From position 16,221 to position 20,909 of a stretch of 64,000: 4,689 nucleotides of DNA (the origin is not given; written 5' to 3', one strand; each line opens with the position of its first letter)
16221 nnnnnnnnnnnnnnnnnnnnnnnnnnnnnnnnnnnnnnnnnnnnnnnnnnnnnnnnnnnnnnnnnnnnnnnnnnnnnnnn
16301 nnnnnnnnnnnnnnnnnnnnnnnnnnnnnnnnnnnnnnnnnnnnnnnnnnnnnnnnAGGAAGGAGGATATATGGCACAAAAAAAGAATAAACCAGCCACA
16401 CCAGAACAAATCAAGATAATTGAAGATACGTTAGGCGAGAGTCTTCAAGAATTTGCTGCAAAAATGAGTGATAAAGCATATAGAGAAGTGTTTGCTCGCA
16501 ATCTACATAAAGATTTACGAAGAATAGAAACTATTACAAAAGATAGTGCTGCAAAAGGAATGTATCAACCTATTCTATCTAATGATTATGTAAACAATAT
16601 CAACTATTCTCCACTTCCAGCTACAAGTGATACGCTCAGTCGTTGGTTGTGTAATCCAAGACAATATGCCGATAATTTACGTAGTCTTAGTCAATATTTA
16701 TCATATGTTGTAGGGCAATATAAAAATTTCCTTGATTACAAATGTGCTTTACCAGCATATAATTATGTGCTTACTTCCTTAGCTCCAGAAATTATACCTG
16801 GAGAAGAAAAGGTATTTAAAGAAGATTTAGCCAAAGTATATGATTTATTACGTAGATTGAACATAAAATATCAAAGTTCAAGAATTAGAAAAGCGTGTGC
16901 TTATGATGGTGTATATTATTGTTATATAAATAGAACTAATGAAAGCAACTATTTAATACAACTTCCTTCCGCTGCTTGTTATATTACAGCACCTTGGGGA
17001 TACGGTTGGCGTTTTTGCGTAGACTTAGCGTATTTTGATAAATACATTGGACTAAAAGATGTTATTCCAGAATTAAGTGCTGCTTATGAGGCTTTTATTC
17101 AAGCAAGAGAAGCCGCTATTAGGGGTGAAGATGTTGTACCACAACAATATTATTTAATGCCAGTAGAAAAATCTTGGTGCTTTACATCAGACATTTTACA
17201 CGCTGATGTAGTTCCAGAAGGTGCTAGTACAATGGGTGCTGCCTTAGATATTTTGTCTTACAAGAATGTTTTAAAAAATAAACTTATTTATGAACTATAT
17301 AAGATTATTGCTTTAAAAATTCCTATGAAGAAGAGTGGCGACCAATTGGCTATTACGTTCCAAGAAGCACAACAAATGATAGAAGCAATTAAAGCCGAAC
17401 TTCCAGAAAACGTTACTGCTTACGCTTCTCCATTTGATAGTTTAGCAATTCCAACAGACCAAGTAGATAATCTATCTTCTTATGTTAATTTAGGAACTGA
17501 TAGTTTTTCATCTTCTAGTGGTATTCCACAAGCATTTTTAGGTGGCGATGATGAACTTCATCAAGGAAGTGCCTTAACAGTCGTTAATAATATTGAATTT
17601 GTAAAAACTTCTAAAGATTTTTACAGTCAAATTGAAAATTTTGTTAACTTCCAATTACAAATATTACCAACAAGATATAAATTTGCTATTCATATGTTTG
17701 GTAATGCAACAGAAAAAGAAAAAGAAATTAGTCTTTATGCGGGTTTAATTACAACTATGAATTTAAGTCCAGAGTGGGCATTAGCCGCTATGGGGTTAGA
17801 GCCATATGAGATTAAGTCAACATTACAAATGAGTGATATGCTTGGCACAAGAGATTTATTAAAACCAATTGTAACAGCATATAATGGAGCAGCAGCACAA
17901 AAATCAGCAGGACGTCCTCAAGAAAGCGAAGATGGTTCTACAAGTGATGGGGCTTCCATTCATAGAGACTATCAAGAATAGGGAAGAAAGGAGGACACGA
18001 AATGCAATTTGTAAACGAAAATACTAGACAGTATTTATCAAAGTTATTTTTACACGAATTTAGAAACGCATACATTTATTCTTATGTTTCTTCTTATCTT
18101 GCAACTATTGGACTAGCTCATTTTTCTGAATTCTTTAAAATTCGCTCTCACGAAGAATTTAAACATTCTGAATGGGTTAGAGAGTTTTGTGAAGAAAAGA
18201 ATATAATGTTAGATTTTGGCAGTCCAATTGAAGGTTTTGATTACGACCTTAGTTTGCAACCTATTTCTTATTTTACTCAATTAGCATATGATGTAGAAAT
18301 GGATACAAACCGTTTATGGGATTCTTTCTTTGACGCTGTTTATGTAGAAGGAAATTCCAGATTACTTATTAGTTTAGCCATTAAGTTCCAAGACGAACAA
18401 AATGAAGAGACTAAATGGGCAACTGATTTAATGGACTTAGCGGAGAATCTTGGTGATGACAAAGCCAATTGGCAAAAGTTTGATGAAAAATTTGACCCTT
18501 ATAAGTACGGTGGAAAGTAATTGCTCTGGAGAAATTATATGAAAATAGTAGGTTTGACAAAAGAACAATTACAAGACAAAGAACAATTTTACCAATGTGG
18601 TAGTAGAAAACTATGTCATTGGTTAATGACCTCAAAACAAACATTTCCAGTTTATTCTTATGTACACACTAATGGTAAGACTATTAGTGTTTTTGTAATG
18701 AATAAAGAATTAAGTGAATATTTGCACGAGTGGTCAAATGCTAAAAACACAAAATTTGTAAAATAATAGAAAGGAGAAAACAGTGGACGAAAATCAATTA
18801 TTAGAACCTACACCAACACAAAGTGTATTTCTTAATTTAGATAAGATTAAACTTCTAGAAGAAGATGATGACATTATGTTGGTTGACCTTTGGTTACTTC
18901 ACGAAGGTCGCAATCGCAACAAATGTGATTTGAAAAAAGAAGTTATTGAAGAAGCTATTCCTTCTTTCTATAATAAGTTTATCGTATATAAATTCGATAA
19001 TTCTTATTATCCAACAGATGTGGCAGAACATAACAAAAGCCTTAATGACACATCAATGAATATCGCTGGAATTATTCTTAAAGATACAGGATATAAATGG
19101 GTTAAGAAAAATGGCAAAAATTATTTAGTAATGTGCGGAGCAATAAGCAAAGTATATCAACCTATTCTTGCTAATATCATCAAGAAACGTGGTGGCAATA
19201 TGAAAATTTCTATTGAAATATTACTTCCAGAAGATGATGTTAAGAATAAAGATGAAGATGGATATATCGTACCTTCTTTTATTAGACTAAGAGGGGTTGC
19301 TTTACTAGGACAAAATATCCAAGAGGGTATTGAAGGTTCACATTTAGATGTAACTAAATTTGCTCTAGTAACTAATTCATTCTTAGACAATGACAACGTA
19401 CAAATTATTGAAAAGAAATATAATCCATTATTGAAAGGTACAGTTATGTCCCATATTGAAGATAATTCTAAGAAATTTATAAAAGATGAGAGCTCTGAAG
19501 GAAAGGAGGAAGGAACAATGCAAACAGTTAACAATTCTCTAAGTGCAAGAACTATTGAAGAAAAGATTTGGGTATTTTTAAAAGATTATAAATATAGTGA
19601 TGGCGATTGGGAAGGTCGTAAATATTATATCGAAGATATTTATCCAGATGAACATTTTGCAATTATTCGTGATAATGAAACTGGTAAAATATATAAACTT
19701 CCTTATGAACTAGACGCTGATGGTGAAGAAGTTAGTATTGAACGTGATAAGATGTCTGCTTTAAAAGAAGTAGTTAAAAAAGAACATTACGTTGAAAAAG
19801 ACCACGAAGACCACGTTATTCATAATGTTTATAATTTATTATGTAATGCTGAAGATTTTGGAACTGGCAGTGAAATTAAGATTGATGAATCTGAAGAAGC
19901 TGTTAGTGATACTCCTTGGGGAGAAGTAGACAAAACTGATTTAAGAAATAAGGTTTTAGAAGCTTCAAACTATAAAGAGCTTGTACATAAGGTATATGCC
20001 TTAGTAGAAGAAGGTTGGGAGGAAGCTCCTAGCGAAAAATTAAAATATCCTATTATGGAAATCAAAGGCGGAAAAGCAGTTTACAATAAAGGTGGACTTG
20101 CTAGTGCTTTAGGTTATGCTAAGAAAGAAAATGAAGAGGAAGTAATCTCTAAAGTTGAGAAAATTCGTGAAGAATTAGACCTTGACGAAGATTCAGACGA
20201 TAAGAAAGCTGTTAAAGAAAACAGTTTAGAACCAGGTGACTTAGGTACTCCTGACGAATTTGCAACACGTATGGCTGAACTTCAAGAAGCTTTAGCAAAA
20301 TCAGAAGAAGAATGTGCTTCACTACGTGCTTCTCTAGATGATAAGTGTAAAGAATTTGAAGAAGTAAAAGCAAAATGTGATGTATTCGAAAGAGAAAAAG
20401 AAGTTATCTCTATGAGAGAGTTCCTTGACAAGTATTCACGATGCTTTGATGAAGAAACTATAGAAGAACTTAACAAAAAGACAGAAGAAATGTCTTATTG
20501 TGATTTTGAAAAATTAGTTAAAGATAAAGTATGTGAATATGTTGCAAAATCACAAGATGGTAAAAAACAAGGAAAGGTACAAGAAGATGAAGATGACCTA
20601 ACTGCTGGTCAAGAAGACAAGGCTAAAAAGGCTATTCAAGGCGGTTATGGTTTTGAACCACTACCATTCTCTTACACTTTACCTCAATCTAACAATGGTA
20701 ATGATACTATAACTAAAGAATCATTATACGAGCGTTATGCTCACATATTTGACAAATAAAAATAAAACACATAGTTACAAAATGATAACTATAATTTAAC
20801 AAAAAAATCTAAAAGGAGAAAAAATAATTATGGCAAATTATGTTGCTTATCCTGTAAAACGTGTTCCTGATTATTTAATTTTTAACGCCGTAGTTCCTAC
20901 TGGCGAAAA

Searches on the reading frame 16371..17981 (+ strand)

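Call 10: search_protein_families(library=pfam, proteins=[window:16371-17981:+], max_evalue=0.01)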
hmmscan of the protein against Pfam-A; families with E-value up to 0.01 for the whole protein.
window:16371-17981:+ (536 aa): 0 families

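Call 11: search_protein_families(library=phrogs, proteins=[window:16371-17981:+], max_evalue=0.001)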
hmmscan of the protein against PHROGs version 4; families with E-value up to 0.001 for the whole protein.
window:16371-17981:+ (536 aa): 1 family
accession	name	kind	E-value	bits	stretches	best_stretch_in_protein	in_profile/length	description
phrog_2739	-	head and packaging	7.1e-59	200.7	1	57-526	13-488/501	portal protein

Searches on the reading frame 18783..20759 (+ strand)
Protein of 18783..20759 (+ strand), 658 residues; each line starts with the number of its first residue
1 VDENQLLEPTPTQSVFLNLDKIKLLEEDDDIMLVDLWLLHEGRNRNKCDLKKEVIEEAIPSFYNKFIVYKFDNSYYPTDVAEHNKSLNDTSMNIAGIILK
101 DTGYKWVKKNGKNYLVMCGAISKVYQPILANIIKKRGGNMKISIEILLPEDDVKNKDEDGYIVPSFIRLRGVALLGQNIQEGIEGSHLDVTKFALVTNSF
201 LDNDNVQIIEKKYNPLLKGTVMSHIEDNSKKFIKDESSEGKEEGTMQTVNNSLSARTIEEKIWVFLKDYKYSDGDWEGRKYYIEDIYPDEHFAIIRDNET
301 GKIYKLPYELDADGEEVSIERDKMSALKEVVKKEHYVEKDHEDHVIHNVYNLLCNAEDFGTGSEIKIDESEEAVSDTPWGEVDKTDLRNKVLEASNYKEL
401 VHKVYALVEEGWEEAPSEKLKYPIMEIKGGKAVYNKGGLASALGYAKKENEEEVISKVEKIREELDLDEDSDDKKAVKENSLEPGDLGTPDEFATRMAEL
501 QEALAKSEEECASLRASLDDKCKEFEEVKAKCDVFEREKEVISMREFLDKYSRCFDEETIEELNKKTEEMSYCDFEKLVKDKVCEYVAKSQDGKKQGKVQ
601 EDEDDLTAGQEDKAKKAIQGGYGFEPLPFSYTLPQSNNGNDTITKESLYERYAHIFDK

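Call 86: search_protein_families(library=phrogs, proteins=[window:18783-20759:+], max_evalue=0.00001)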
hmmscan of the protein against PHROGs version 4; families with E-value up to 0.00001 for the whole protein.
window:18783-20759:+ (658 aa): 1 family
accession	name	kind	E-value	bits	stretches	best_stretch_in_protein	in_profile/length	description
phrog_3313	-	unknown function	1.3e-21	78.3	1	21-602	13-451/480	-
